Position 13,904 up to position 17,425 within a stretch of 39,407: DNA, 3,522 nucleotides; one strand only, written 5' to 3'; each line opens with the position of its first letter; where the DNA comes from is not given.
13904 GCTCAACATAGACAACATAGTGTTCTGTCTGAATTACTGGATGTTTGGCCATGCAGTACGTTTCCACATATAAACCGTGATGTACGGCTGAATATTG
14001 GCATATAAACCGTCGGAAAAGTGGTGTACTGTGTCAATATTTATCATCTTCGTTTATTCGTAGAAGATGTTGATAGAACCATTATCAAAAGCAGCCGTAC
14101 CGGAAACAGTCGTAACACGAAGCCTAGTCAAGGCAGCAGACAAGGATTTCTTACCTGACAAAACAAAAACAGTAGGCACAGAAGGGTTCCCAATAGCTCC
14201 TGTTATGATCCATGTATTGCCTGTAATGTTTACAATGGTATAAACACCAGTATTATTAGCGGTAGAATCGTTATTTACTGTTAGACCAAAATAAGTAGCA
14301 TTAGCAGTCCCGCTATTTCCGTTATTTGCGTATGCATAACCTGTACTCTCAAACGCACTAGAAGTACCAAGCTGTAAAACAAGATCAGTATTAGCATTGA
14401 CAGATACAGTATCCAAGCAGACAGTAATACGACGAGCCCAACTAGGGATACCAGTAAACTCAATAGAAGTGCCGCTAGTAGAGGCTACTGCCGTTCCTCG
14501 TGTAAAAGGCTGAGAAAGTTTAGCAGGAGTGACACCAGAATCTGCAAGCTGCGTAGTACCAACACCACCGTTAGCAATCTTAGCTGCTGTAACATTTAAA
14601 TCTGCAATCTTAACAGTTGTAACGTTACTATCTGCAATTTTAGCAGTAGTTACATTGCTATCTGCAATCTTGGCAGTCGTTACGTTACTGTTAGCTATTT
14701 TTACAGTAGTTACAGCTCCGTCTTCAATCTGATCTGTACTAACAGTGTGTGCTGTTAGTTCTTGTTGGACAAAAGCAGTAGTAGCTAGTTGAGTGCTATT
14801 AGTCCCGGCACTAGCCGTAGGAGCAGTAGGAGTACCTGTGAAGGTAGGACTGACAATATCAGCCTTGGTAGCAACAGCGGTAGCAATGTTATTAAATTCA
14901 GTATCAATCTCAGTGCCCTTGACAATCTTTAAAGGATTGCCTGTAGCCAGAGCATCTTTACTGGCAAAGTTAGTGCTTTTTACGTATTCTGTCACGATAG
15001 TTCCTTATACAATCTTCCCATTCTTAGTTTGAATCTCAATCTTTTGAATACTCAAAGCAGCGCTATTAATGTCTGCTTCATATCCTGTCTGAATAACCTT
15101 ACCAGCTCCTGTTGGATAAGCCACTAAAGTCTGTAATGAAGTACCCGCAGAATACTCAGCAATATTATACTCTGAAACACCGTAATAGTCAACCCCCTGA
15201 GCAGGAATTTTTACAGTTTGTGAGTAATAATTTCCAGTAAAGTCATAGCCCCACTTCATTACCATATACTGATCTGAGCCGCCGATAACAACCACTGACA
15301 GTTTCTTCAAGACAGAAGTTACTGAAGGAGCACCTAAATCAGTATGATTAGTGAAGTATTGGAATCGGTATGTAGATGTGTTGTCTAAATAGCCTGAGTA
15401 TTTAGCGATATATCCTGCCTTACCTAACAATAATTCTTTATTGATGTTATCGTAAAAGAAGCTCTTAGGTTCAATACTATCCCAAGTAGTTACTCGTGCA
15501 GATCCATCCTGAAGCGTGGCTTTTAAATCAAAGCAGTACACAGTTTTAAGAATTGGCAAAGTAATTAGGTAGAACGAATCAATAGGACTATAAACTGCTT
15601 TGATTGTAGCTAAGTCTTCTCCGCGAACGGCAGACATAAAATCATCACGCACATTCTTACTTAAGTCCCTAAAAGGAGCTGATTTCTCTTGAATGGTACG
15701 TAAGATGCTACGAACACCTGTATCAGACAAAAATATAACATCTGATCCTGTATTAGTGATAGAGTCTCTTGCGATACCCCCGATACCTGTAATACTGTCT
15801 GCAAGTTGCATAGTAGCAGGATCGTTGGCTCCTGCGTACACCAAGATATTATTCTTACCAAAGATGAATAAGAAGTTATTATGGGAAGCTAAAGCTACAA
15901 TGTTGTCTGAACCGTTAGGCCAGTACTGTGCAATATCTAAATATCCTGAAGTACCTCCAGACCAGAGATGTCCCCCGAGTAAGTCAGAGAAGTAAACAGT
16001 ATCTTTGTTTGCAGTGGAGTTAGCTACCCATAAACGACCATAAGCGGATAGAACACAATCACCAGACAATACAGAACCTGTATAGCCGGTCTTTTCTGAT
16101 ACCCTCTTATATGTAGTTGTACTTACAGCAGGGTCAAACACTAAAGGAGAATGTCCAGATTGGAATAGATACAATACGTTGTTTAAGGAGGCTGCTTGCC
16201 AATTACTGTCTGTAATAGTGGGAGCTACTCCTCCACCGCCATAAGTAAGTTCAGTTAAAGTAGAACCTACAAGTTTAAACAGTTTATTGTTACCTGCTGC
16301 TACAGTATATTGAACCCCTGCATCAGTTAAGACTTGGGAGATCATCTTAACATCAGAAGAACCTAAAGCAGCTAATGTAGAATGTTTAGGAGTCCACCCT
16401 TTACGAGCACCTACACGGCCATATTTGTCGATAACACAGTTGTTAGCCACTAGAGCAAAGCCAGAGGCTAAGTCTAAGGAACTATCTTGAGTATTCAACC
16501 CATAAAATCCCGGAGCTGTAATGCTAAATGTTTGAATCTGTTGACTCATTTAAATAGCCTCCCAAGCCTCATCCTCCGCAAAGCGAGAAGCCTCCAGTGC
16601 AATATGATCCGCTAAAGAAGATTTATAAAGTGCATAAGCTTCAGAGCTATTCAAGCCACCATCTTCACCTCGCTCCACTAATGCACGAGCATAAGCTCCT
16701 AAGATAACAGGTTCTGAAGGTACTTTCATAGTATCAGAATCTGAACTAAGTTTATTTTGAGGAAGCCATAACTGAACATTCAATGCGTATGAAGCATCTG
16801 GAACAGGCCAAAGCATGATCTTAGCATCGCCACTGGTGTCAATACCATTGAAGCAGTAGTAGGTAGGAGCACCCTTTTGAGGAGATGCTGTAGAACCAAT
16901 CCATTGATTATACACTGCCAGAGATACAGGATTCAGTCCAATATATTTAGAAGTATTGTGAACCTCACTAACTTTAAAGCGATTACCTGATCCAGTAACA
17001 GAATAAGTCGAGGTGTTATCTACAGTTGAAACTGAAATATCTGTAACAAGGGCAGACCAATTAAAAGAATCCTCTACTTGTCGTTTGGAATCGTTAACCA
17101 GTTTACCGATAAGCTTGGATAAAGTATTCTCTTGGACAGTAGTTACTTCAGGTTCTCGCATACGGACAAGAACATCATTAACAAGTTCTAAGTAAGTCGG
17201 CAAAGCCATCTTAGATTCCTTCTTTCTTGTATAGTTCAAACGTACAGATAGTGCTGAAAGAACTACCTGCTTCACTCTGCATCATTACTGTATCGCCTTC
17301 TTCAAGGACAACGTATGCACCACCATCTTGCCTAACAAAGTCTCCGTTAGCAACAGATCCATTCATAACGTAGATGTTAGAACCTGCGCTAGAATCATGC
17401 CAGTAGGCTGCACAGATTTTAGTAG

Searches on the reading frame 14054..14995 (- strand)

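Call 9: search_protein_families(library=phrogs, proteins=[window:14054-14995:-], max_evalue=0.001)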
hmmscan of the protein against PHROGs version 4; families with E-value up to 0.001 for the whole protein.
window:14054-14995:- (313 aa): 16 families
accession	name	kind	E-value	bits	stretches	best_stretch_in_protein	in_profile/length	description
phrog_28766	-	tail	1e-18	68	1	70-182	126-238/472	tail fiber protein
phrog_892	-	tail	2.3e-14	53.9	1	66-266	331-476/782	tail fiber protein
phrog_454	-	tail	3.6e-11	42.9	1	41-82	282-323/1376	tail fiber protein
phrog_13518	-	unknown function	1.7e-10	40.6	1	30-169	274-411/1230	-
phrog_2631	-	tail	4e-10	39.9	1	39-82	340-383/644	tail fiber protein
phrog_7660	-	tail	1.2e-08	34.1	1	98-162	438-502/1656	tail fiber protein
phrog_21412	-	tail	2.1e-08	33.4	1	25-233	128-321/1452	tail fiber protein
phrog_7032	-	tail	2.5e-06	26.8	1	36-83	242-289/866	tail fiber protein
phrog_4209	-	tail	2.8e-06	27.6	1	36-232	101-286/406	tail fiber protein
phrog_22682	-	tail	4.9e-06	26.9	1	37-109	215-282/400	tail fiber protein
phrog_26466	-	unknown function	2e-05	22.7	1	64-168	1789-1892/2337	-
phrog_11518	-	tail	2.1e-05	24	1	34-233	265-447/812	tail fiber protein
phrog_36443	-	unknown function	5.2e-05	22.3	1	83-170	387-474/1238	-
phrog_29482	-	unknown function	0.00011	22.3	1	115-311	279-474/477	-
phrog_32822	-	head and packaging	0.00011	20.9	1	23-160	893-1024/1548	virion structural protein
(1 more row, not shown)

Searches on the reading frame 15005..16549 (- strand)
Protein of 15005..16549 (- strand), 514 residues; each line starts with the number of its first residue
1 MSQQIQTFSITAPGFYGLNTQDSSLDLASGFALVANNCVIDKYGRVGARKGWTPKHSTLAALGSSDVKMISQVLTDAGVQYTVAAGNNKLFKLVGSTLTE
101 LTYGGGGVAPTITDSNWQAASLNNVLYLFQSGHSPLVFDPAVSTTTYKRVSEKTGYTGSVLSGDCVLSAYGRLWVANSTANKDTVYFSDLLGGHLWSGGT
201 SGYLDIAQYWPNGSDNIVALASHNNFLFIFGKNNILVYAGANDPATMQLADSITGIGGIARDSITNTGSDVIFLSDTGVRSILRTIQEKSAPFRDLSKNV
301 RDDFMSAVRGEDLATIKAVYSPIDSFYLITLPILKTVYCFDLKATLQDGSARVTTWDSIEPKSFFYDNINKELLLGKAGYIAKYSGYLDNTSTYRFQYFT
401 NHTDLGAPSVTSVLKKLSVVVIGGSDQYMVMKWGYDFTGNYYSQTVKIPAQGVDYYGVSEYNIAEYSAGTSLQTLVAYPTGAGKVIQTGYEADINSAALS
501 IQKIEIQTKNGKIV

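Call 9: search_protein_families(library=phrogs, proteins=[window:15005-16549:-], max_evalue=0.001)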
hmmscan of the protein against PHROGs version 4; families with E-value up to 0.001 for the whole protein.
window:15005-16549:- (514 aa): 3 families
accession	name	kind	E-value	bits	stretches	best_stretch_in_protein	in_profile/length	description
phrog_5107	-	lysis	9.7e-28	97.9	1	58-513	96-532/533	amidase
phrog_3287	-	head and packaging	1e-14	55.3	1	14-288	10-281/524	virion structural protein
phrog_578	-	connector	4.4e-08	33.1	1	214-344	186-317/486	head closure Hc3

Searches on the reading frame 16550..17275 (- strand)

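Call 89: search_protein_families(library=phrogs, proteins=[window:16550-17275:-], max_evalue=0.001)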
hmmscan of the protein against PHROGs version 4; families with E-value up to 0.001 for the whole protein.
window:16550-17275:- (241 aa): 1 family
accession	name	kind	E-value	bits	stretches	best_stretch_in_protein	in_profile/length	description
phrog_10775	-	tail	2.3e-11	44.9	1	26-200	4-192/237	tail protein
